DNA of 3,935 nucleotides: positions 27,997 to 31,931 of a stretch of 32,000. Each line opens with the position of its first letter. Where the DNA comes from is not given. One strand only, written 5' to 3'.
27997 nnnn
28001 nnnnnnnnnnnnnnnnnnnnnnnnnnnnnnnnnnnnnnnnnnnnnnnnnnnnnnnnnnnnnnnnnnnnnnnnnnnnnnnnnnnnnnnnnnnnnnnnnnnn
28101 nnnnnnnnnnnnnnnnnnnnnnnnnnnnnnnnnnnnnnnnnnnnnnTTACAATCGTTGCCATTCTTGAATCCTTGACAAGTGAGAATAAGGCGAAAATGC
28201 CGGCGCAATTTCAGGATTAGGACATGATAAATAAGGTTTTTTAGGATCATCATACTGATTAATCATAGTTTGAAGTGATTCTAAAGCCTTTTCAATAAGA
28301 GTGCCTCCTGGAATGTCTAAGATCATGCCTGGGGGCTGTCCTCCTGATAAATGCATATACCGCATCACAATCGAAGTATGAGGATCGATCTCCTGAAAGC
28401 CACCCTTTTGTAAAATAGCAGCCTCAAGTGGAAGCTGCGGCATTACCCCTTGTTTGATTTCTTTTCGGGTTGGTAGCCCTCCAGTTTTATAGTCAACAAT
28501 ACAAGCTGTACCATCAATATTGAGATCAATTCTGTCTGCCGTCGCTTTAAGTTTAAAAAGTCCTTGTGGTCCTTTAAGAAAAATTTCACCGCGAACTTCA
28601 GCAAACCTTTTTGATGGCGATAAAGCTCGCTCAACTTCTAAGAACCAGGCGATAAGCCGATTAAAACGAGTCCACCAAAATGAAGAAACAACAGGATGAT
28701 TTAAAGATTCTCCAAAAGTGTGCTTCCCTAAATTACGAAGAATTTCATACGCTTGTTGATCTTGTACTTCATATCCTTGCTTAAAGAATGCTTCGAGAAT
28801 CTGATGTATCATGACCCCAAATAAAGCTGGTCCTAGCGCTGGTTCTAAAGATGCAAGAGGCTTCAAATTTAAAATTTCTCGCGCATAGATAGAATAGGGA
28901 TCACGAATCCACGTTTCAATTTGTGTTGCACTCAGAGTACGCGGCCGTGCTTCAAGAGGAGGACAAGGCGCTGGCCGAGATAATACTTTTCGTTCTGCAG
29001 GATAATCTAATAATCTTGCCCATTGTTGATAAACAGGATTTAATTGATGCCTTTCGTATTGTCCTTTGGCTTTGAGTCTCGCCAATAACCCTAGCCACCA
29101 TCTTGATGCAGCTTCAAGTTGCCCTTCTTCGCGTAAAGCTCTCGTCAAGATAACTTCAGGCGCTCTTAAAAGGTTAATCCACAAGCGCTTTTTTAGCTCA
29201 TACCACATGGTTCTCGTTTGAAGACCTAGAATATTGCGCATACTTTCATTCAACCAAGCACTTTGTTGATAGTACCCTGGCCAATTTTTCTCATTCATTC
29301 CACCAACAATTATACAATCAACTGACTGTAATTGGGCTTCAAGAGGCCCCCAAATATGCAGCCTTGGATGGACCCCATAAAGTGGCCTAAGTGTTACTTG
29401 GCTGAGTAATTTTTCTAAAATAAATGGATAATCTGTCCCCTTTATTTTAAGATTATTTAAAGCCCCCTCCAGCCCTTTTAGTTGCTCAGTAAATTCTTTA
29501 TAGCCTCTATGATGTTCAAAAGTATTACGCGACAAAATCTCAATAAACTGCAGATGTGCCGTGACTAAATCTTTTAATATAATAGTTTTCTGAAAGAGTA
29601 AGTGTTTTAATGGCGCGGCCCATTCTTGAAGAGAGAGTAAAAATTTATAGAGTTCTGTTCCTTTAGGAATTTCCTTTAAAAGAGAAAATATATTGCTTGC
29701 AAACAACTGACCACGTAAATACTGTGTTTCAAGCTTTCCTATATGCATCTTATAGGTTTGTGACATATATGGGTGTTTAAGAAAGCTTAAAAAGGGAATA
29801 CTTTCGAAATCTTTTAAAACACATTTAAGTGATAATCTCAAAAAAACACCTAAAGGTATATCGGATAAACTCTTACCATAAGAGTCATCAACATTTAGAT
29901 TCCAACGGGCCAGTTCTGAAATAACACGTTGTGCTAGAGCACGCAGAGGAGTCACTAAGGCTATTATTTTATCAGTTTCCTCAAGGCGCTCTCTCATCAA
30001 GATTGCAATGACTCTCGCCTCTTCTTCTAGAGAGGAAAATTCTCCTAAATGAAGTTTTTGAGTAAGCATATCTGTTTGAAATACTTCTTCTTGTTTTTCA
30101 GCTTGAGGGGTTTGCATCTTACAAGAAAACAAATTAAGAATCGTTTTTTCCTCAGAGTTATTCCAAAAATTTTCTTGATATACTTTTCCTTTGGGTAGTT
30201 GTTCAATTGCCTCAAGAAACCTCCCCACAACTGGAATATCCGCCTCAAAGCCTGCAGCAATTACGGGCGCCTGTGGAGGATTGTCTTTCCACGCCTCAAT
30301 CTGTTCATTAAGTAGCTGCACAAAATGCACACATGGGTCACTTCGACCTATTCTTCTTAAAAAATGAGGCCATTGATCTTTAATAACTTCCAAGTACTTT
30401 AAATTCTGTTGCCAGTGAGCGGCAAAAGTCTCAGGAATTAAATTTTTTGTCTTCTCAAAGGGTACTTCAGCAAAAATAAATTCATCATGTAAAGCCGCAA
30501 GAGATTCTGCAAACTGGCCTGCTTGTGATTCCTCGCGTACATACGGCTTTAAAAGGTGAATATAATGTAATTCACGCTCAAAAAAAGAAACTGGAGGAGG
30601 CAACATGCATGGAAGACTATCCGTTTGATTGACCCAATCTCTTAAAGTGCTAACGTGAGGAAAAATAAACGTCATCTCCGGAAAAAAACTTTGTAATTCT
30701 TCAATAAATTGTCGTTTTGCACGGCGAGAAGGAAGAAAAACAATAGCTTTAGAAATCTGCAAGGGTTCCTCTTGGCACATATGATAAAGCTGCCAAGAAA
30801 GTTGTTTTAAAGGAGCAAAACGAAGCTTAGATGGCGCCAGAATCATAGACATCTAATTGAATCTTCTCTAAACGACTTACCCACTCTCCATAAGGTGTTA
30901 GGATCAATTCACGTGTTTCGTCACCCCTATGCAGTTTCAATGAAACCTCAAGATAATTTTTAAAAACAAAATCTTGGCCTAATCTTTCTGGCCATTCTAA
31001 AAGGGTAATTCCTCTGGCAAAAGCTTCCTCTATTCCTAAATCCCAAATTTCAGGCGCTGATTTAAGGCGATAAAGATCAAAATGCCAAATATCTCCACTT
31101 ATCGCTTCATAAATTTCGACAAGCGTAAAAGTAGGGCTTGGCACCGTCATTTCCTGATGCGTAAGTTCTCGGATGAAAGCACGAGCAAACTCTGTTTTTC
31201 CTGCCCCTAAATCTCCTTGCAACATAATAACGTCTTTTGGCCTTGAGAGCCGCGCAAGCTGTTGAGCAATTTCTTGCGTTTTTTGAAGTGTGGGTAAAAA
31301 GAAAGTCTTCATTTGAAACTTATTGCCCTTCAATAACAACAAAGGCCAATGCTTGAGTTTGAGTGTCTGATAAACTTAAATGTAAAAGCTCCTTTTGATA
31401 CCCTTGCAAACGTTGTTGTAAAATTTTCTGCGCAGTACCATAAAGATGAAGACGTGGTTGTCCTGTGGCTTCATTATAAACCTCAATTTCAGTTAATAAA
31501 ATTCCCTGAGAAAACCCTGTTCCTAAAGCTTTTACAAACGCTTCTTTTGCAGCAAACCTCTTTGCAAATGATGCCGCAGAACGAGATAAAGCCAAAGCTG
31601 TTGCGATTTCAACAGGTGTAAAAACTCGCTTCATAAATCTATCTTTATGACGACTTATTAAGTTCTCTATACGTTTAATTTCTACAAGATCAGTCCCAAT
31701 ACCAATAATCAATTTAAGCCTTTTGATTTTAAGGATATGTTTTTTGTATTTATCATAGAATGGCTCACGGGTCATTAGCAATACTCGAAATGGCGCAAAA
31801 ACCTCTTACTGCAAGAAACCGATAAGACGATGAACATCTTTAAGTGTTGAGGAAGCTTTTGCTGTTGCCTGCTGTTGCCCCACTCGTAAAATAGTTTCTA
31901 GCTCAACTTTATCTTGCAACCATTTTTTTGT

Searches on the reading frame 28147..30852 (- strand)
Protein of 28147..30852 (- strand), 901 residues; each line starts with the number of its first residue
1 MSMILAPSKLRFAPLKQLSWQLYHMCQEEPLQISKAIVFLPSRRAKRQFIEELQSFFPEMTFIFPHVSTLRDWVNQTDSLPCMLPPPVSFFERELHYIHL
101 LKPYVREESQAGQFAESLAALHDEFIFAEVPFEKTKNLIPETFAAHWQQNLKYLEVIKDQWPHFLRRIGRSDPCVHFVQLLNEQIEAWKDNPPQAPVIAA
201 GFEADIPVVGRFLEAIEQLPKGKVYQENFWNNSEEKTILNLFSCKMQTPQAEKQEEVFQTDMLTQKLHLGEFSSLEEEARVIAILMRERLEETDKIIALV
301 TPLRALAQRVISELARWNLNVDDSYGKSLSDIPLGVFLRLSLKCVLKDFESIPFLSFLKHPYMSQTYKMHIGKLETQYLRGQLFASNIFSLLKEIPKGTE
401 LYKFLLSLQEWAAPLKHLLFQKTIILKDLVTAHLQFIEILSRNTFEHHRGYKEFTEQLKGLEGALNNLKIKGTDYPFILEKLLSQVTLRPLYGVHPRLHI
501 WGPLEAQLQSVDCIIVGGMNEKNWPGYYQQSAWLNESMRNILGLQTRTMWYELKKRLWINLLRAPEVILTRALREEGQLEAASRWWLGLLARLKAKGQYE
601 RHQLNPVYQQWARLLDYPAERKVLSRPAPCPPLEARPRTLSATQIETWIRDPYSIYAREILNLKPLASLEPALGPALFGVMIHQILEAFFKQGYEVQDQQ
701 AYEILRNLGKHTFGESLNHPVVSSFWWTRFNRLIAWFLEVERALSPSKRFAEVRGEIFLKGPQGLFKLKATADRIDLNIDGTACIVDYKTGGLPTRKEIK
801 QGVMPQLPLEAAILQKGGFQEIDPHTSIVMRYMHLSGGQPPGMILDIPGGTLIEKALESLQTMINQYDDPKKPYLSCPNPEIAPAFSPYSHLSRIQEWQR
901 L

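Call 7: search_protein_families(library=pfam, proteins=[window:28147-30852:-], max_evalue=0.001)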
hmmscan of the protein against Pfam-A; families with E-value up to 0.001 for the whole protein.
window:28147-30852:- (901 aa): 1 family
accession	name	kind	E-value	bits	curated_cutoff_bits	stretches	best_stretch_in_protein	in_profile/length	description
PF12705.13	PDDEXK_1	-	4e-18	66.7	22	1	639-839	1-199/247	PD-(D/E)XK nuclease superfamily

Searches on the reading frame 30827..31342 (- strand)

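Call 7: search_protein_families(library=pfam, proteins=[window:30827-31342:-], max_evalue=0.001)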
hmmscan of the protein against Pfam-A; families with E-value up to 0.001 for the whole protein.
window:30827-31342:- (171 aa): 1 family
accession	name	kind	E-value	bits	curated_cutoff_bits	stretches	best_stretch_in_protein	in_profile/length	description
PF02367.23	TsaE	-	1.5e-36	125.6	26.6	1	18-144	3-126/128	Threonylcarbamoyl adenosine biosynthesis protein TsaE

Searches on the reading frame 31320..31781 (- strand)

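Call 7: search_protein_families(library=pfam, proteins=[window:31320-31781:-], max_evalue=0.001)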
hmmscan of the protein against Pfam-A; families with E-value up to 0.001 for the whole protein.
window:31320-31781:- (153 aa): 1 family
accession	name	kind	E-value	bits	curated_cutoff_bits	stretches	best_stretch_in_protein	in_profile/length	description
PF01648.25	ACPS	-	4e-22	78.8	25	1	27-123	1-98/111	4'-phosphopantetheinyl transferase superfamily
